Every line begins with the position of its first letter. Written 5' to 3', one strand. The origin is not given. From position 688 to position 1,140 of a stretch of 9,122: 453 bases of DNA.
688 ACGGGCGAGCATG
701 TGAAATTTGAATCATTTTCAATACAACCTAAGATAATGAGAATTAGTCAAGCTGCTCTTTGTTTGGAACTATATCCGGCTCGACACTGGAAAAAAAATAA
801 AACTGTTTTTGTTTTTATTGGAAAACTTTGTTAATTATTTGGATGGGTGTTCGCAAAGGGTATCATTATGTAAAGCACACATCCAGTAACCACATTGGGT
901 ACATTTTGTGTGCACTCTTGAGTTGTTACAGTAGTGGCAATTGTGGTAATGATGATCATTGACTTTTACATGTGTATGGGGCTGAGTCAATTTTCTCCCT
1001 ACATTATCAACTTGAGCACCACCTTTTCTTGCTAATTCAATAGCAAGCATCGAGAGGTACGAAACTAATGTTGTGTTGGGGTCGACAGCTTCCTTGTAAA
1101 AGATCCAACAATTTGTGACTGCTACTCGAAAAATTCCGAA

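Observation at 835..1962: piggyBac-family transposase with conserved catalytic Asp residues and Cys-rich domain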

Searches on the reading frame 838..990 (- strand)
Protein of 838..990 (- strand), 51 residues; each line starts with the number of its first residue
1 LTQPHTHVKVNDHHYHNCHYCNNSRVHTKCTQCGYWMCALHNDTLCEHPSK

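Call 45: search_protein_families(library=pfam, proteins=[window:838-990:-], max_evalue=10)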
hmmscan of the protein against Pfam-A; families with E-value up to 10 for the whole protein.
seq(51 aa): 0 families
